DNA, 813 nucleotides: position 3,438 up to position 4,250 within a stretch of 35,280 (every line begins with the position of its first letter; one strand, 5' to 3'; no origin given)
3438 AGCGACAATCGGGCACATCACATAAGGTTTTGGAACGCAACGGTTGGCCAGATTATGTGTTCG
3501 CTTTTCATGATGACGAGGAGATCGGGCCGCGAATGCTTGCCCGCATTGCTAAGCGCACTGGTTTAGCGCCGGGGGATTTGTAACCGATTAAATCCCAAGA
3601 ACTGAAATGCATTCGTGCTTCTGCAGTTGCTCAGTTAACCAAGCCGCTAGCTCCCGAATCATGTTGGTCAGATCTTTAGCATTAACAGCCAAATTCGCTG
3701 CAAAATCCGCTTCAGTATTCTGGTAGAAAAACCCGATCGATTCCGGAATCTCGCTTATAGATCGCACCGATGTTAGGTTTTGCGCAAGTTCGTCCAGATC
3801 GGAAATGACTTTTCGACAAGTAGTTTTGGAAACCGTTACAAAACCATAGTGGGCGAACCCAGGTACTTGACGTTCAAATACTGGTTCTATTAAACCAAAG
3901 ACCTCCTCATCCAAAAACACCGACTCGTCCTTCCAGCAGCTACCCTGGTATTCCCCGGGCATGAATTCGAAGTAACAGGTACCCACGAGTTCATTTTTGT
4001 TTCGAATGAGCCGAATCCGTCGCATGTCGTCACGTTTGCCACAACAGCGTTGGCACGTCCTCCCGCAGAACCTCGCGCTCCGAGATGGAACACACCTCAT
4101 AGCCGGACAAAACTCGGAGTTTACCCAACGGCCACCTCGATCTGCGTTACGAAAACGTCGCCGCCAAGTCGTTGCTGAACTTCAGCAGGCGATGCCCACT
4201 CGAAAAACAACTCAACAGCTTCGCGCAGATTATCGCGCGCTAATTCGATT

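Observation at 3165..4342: Toxin-antitoxin island: hicB-hicA plus a convergent HicB-like antitoxin paired with an unassigned low-GC gene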

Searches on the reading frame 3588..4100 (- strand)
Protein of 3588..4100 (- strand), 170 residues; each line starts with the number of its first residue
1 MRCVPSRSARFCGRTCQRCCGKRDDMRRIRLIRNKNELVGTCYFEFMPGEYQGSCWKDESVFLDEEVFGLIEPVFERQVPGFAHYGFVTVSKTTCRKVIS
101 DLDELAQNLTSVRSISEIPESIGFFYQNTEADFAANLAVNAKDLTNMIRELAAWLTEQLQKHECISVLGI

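Call 4: search_protein_families(library=pfam, proteins=[window:3588-4100:-], max_evalue=1)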
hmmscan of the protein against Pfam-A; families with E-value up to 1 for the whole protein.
window:3588-4100:- (170 aa): 4 families
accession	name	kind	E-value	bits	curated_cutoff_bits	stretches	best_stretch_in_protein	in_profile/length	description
PF03485.21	Arg_tRNA_synt_N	-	0.017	16.2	21.5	1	105-166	7-71/85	Arginyl tRNA synthetase N terminal domain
PF23153.1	Aip3p_Bud6_N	-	0.047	14.4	27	1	94-164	10-79/109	Aip3p/Bud6 N-terminal domain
PF19963.4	VMAP-M1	-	0.14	13.2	25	1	131-162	56-87/113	vWA-MoxR associated protein middle region (VMAP-M) 1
PF19269.4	Anticodon_2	-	0.18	12.6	23.6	1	111-162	26-78/141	Anticodon binding domain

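Call 5: search_protein_families(library=ncbifam, proteins=[window:3588-4100:-], max_evalue=1)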
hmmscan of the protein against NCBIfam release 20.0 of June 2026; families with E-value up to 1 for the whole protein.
window:3588-4100:- (170 aa): 0 families

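Call 6: search_protein_families(library=padloc, proteins=[window:3588-4100:-], max_evalue=1)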
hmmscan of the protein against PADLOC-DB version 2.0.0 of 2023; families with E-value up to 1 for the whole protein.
window:3588-4100:- (170 aa): 0 families

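Call 7: find_homologous_proteins(query=window:3588-4100:-, max_evalue=0.01)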
Query window:3588-4100:- (170 aa): 8 proteins with E <= 0.01 among 72 candidates.
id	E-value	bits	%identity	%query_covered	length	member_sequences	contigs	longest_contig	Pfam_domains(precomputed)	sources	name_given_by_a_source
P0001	6.0e-64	233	99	65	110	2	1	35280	-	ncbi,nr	ncbi:MAG TPA: hypothetical protein VKS79_10245 [Gemmataceae bacterium]|nr:hypothetical protein [Gemm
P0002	9.2e-42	161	53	84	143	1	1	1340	-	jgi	jgi:hypothetical protein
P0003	2.9e-37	146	44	84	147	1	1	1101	-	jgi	jgi:hypothetical protein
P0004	6.4e-35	138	46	84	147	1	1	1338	-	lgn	-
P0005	7.3e-34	135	47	84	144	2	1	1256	-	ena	-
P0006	1.4e-33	134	44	85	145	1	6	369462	-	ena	-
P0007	2.1e-32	130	44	85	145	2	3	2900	-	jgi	jgi:hypothetical protein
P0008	3.8e-29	120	41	85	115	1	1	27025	-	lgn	-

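Call 10: find_encoding_contigs(protein=P0006, flank=6000, max_places=6)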
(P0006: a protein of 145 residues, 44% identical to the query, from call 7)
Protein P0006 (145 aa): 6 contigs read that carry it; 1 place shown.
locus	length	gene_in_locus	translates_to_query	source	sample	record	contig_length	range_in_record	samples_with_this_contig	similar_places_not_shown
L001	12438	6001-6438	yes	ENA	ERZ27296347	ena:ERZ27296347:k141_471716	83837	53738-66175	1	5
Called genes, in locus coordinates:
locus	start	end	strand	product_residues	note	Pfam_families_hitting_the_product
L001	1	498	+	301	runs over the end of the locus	PF25919:BSH_CusB (faint), PF00364:Biotin_lipoyl (faint), PF25917:BSH_RND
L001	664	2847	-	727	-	-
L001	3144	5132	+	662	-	PF03928:HbpS-like (faint)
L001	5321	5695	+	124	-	-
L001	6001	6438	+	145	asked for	-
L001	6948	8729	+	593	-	PF01257:2Fe-2S_thioredx, PF01512:Complex1_51K, PF10531:SLBB (weak), PF10589:NADH_4Fe-4S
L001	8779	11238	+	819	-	PF13187:Fer4_9 (faint), PF13484:Fer4_16 (faint), PF12797:Fer4_2 (faint), PF00027:cNMP_binding, PF12838:Fer4_7 (weak), PF13247:Fer4_11, PF00037:Fer4 (weak), PF12838:Fer4_7 (weak), +3 more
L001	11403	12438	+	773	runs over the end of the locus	PF00069:Pkinase, PF01636:APH (faint), PF07714:PK_Tyr_Ser-Thr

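Call 11: find_encoding_contigs(protein=P0008, flank=6000, max_places=4)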
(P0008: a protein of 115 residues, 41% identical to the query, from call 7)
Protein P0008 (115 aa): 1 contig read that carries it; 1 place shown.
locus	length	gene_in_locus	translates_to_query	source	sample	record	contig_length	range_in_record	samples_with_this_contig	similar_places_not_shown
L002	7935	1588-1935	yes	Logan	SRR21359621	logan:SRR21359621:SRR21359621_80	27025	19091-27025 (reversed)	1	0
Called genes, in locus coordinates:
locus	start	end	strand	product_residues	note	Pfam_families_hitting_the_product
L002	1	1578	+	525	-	?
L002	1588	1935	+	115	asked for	-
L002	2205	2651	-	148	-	-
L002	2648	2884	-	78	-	-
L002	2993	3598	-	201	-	PF05135:Phage_connect_1 (faint), PF24163:HCP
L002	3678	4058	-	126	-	-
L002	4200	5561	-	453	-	PF05065:Phage_capsid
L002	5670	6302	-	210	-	PF04586:Peptidase_S78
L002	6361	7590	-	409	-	PF04860:Phage_portal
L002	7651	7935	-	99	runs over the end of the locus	-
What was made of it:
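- On Polymorphic-toxin immunity protein: ORF145: Precomputed Pfam hits for called genes in L001 and L002 also show none (calls 10, 11).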

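Call 17: find_related_loci(query=A2, collection=genome_contigs, flank=5000)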
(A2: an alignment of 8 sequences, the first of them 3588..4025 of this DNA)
Query A2 (145 aa) in genome_contigs; peptide patterns used: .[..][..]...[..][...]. (x = any residue, [..] = any of these).
17 stretches matched a pattern; 8 encode a relative of the query (tblastn E <= 1e-3); 8 distinct loci.
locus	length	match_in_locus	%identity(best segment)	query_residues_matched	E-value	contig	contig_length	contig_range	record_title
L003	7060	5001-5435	48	1-145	1e-49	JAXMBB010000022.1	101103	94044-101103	MAG: Gemmataceae bacterium isolate STL-PLA25 C2.149.fa-22, whole genome shotgun sequence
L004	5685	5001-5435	50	1-145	6e-50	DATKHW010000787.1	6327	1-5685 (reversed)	MAG TPA_asm: Gemmataceae bacterium isolate SMAG_U14588 k141_1363888, whole genome shotgun sequence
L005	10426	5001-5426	43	4-145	1e-40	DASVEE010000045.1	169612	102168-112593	MAG TPA_asm: Thermoanaerobaculia bacterium isolate SMAG_U2052 k141_1114575, whole genome shotgun sequence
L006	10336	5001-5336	48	4-145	3e-37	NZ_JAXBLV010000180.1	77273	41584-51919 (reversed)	Gemmata algarum strain JC673 JC673_contig_180, whole genome shotgun sequence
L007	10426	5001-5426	35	4-145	8e-32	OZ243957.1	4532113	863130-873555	MAG: Pyrinomonadaceae bacterium isolate fdab6d58-10c3-4ee6-bfdd-27b91cfd1317 genome assembly, chromosome: 1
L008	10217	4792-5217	35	4-145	1e-31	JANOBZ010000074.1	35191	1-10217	MAG: Acidobacteriota bacterium isolate VAR_17_metabat_90 VAR_17_k141_4288734, whole genome shotgun sequence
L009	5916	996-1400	36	4-138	2e-27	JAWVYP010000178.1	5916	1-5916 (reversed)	MAG: Akkermansiaceae bacterium isolate HN14.bin.6 k141_1793556_length_5916_cov_8.6159, whole genome shotgun sequence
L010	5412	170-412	52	1-81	6e-27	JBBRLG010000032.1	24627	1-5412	MAG: Gemmatales bacterium isolate La1_concoct.277 LA1C_C.277_k141_1787430L_24627_cov_11.9938, whole genome shotgun seque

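Call 26: predict_structure(alignment_id=A2)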
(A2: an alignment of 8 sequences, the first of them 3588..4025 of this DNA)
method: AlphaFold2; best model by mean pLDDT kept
length: 145 residues; sequences in the alignment: 8
mean_pLDDT: 91.9   pTM: 0.88
mean pLDDT of the five models: 91.9, 91.6, 91.4, 91.3, 90.4
residues with pLDDT >= 90: 105; 70-90: 40; 50-70: 0; < 50: 0
segments of 3 or more residues with pLDDT < 50: none
pLDDT, mean of each block of 10 residues (from residue 1): 89 87 92 92 94 85 93 97 92 85 91 95 98 97 91
secondary structure, 60 per line:
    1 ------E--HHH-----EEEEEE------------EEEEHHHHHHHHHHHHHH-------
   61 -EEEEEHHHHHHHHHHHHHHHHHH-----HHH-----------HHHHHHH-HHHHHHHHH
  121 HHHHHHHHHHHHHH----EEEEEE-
elements in order: E18-23 E36-39 H40-53 E62-66 H67-84 H104-110 H112-134 E139-144
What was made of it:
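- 3588..4025 (-): ORF145: 145-aa acidic alpha/beta protein of an unnamed family. Putative orphan immunity or inhibitor-type protein; not a toxin partner. AF2 pLDDT 91.9 (call 26).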

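Call 36: fold_search(model_id=the predicted structure, library=pdb)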
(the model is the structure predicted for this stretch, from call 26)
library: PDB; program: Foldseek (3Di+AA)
matches with E <= 10: 84; with E <= 0.001: 0
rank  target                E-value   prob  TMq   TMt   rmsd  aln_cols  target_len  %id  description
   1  3w1o_A                1.2e+00  0.21  0.36  0.43   6.7       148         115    9  Neisseria DNA mimic protein DMP12 (released 2013-04-10)
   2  6gkz_D                1.6e+00  0.14  0.26  0.13   7.6        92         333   14  Crystal structure of Coclaurine N-Methyltransferase (CNMT) bound to N-methylheliamine and SAH (released 2019-01-16)
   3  4ce4_R                1.8e+00  0.07  0.19  0.22  10.8        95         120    8  39S large subunit of the porcine mitochondrial ribosome (released 2013-12-18)
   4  8iuf_QB               1.8e+00  0.04  0.22  0.10  10.6       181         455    8  Cryo-EM structure of Euglena gracilis super-complex I+III2+IV, composite (released 2024-02-28)
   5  6ox1_B                1.9e+00  0.13  0.29  0.10  12.8       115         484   16  SETD3 in Complex with an Actin Peptide with Target Histidine Partially Methylated (released 2019-08-21)
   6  1nkw_L                2.2e+00  0.05  0.20  0.24  13.4       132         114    7  Crystal Structure Of The Large Ribosomal Subunit From Deinococcus Radiodurans (released 2003-02-11)
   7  8hr7_K                2.3e+00  0.02  0.14  0.04  12.7       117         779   15  Structure of RdrA-RdrB complex (released 2023-02-01)
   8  1sbr_B                2.6e+00  0.03  0.19  0.16  13.5       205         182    8  The structure and function of B. subtilis YkoF gene product: the complex with thiamin (released 2004-10-05)
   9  4ybb_DO               2.7e+00  0.05  0.20  0.23  10.4       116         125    5  High-resolution structure of the Escherichia coli ribosome (released 2015-03-18)
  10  4p5o_E                2.7e+00  0.05  0.19  0.15  12.1       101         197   10  Structure of an RBX1-UBC12~NEDD8-CUL1-DCN1 complex: a RING-E3-E2~ubiquitin-like protein-substrate intermediate trapped (released 2014-07-02)
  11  2qg3_B                3.4e+00  0.02  0.18  0.15  18.2       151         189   13  CRYSTAL STRUCTURE OF A TYW3 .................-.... PROTEIN (AF_2059) FROM ARCHAEOGLOBUS FULGIDUS DSM 4304 AT 1.95 A RE (released 2007-07-17)
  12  7v6f_A                3.6e+00  0.02  0.15  0.08  19.7       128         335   12  Structure of Candida albicans Fructose-1,6-bisphosphate aldolase complexed with G3P (released 2022-02-23)
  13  5mdv_N                3.8e+00  0.03  0.20  0.23  11.8       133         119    6  Structure of ArfA and RF2 bound to the 70S ribosome (accommodated state) (released 2016-12-14)
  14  3uj7_A                4.0e+00  0.06  0.22  0.14   8.2        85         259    7  Phosphoethanolamine methyltransferase from Plasmodium falciparum in complex with SAM and PO4 (released 2011-11-30)
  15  9wja_C                4.0e+00  0.06  0.24  0.13   6.5        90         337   11  N-methyltransferase 2-like complexed with SAH and PDM in Chimonanthus praecox (released 2026-04-01)
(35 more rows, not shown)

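Call 40: search_solved_structures(query=A2, max_evalue=10, show_alignments=2)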
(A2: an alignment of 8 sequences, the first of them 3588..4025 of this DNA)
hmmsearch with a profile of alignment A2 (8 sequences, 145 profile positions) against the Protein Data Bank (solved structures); distinct sequences matched with E-value up to 10: 5.
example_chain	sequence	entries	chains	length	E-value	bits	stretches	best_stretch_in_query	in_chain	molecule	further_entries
4e6f_A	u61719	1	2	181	0.17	15.2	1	92-133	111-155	Uncharacterized protein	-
4wfc_A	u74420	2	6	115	0.84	12.9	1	84-137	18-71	Exosome complex exonuclease RRP6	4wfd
9c3h_SB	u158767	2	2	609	1.4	12.1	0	80-134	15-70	CCR4-NOT transcription complex subunit 3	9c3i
8bhf_n1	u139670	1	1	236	1.7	11.9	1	80-134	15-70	CCR4-NOT transcription complex subunit 3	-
8fbi_A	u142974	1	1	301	2.4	11.4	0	70-128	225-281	KWOCA_39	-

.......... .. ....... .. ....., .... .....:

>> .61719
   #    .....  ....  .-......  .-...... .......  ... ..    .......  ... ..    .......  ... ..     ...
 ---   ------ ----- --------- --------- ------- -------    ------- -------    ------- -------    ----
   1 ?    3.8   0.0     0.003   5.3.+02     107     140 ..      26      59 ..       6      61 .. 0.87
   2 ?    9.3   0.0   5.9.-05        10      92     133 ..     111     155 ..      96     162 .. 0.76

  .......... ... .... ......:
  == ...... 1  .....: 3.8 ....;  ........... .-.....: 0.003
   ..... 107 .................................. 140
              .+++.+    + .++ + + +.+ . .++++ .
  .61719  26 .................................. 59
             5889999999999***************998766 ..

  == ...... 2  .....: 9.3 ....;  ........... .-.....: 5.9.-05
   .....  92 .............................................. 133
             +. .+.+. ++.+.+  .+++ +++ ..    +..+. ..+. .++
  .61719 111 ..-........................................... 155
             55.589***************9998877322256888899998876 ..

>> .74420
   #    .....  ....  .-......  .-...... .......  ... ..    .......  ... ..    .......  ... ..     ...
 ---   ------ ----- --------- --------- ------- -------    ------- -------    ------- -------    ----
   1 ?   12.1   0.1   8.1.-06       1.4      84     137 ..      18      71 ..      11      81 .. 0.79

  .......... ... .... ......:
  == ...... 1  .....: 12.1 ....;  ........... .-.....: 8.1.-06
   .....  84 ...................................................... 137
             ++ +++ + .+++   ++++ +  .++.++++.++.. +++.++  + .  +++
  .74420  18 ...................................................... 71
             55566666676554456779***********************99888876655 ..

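Call 41: search_protein_families(library=pfam, alignment_id=A2, max_evalue=5)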
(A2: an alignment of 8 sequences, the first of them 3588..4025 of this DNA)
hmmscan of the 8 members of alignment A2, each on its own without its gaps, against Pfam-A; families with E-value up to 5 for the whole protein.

A. member 1, window:3588-4025:- (145 aa): 4 families
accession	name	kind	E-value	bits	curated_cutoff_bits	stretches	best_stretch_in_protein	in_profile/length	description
PF03485.21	Arg_tRNA_synt_N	-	0.011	16.7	21.5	1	80-141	7-71/85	Arginyl tRNA synthetase N terminal domain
PF23153.1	Aip3p_Bud6_N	-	0.032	15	27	1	68-139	9-79/109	Aip3p/Bud6 N-terminal domain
PF19963.4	VMAP-M1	-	0.097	13.7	25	1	105-137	55-87/113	vWA-MoxR associated protein middle region (VMAP-M) 1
PF19269.4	Anticodon_2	-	0.13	13.1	23.6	1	85-137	25-78/141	Anticodon binding domain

B. families by the number of members that match (of 8 scanned): 7 families
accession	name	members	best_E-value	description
PF03485.21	Arg_tRNA_synt_N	1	0.011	Arginyl tRNA synthetase N terminal domain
PF23153.1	Aip3p_Bud6_N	1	0.032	Aip3p/Bud6 N-terminal domain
PF20289.3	MComp1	1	0.063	ABC-three component (ABC-3C) system Middle Component 1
PF19963.4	VMAP-M1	1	0.097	vWA-MoxR associated protein middle region (VMAP-M) 1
PF19269.4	Anticodon_2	1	0.13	Anticodon binding domain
PF23469.1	KH_12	1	0.17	KH-domain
PF12469.13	Cmr2_N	1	0.26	CRISPR-associated protein Cmr2, N-terminal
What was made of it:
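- Closest known: Immunity proteins of polymorphic toxin systems, including polyimmunity proteins and loci. Different: The family matches no Pfam-A model, including its Imm families (call 41).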

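Call 45: search_protein_representatives(alignment_id=A2)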
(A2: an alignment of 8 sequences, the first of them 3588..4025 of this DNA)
Query: 8 sequences, 145 profile positions. Proteins with E-value up to 0.001 (for the whole library): 756; up to 1e-10: 402; up to 1e-30: 96. The best 150 are listed.
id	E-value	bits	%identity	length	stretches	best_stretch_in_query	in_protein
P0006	1.7e-64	232.5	-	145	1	1-145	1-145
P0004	4.6e-61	221.3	-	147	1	2-145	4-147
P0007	9.3e-60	217.1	-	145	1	1-145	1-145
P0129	2.6e-50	186.4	-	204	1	2-145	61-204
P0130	1.3e-47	177.7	-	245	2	3-145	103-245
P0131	8.7e-47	175.0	-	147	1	3-145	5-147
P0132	1.2e-46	174.6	-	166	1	1-145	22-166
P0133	2.0e-46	173.9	-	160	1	2-145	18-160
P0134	5.4e-45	169.2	-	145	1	1-145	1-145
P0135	5.5e-45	169.2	-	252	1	18-145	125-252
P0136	2.3e-44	167.2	-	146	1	3-145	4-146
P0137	5.4e-44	166.0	-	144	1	2-145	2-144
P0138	7.8e-43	162.2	-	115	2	1-82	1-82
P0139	3.3e-42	160.2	-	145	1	4-145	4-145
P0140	8.1e-42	158.9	-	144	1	11-145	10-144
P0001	1.4e-41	158.2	-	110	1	36-145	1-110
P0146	3.0e-40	153.8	-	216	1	2-145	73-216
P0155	1.7e-39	151.4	-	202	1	8-145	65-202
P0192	8.4e-34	132.9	-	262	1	1-145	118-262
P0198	4.4e-33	130.6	-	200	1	2-145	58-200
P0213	2.7e-31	124.8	-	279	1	6-145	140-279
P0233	9.9e-29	116.5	-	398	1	3-145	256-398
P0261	4.2e-26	107.9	-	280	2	15-145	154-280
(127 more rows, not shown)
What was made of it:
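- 3588..4025 (-): 756 cluster representatives at E<=1e-3 (call 45).
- The family has 756 representatives, nearly all 140-150 aa (call 45).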

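Call 47: search_protein_families(library=pfam, proteins=[P0233, P0213, P0261, P0192, P0135, P0130, P0146, P0129, P0155, P0198], max_evalue=0.01)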
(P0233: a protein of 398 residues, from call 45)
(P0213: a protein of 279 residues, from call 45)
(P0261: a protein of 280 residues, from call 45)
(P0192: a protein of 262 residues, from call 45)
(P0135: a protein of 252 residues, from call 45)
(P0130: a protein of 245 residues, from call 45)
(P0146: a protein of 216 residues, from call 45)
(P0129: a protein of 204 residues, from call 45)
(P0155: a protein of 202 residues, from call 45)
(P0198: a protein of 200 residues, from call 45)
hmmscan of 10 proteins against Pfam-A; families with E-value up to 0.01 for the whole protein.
P0233 (398 aa): 1 family
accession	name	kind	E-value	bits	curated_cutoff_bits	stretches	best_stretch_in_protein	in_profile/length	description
PF01337.24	Barstar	-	4.2e-12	46.3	23.4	1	133-218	4-88/96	Barstar (barnase inhibitor)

P0213 (279 aa): 0 families

P0261 (280 aa): 0 families

P0192 (262 aa): 2 families
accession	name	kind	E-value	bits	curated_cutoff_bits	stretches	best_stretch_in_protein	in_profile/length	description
PF12728.13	HTH_17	-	4.1e-05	24.2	27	1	45-72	2-30/51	Helix-turn-helix domain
PF13384.12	HTH_23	-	0.0038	17.5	24.6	1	45-66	18-39/50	Homeodomain-like domain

P0135 (252 aa): 0 families

P0130 (245 aa): 0 families

P0146 (216 aa): 0 families

P0129 (204 aa): 0 families

P0155 (202 aa): 0 families

P0198 (200 aa): 0 families
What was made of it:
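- P0192 is fused to an HTH_17 domain (E 4.1e-5, 24.2 bits, below the cut-off of 27, call 47).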

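Call 54: search_protein_families(library=pfam, proteins=[L006:4437-4892:+, L006:5382-6041:+, L006:2564-4360:+, L009:1490-1957:+, L009:284-880:+, L005:4081-4662:-, L003:2273-5047:-, L010:850-2316:+, L005:2746-4032:-, L006:5998-6663:-], max_evalue=0.01)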
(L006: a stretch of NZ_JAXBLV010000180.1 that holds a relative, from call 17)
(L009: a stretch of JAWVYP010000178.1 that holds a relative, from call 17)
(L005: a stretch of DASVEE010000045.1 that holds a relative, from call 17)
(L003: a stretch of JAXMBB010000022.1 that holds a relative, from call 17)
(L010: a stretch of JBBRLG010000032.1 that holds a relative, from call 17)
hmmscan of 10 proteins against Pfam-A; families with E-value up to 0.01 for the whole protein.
L006:4437-4892:+ (151 aa): 5 families
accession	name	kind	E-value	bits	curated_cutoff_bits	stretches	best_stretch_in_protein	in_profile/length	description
PF12796.13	Ank_2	-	1.8e-10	41.7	27.3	1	20-88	4-69/90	Ankyrin repeats (3 copies)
PF00023.36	Ank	-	9.4e-10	38.7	21.1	0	49-73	5-29/33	Ankyrin repeat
PF13637.12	Ank_4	-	7e-08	33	22.7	1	50-87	1-38/50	Ankyrin repeats (many copies)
PF13606.12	Ank_3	-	7.8e-08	32.4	22.3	0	47-73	3-29/30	Ankyrin repeat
PF13857.12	Ank_5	-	2.5e-05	25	27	0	50-83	20-53/56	Ankyrin repeats (many copies)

L006:5382-6041:+ (219 aa): 3 families
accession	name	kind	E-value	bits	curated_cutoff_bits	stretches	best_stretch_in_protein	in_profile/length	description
PF09346.15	SMI1_KNR4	-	4.5e-11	43.9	25.4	1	44-161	1-107/125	SMI1 / KNR4 family (SUKH-1)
PF14568.11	SUKH_6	-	2.2e-06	28.6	27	1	47-164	1-113/119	SMI1-KNR4 cell-wall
PF14567.11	SUKH_5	-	0.0076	16.5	27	0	44-74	21-51/142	SMI1-KNR4 cell-wall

L006:2564-4360:+ (598 aa): 3 families
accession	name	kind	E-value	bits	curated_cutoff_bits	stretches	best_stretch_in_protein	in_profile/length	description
PF13650.11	Asp_protease_2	-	4.1e-22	79.1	24.3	2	352-446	7-87/90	Aspartyl protease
PF13975.11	gag-asp_proteas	-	9.9e-17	61.8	28.2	2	56-123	1-71/92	gag-polyprotein putative aspartyl protease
PF00077.25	RVP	-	0.0026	18.5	20.7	0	56-104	7-55/101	Retroviral aspartyl protease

L009:1490-1957:+ (155 aa): 0 families

L009:284-880:+ (198 aa): 0 families

L005:4081-4662:- (193 aa): 0 families

L003:2273-5047:- (924 aa): 0 families

L010:850-2316:+ (488 aa): 1 family
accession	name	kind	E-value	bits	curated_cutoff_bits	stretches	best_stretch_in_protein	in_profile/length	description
PF00188.32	CAP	-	0.00041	21.6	21.1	1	363-476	3-113/117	Cysteine-rich secretory protein family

L005:2746-4032:- (428 aa): 0 families

L006:5998-6663:- (221 aa): 0 families
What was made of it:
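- On Polymorphic-toxin immunity protein: ORF145: One Ank-ORF145-SUKH-1 locus, L006 (call 54).
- In Gemmata algarum the order is ankyrin -> ORF145 homolog -> SMI1_KNR4/SUKH-1, all on one strand (call 54).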
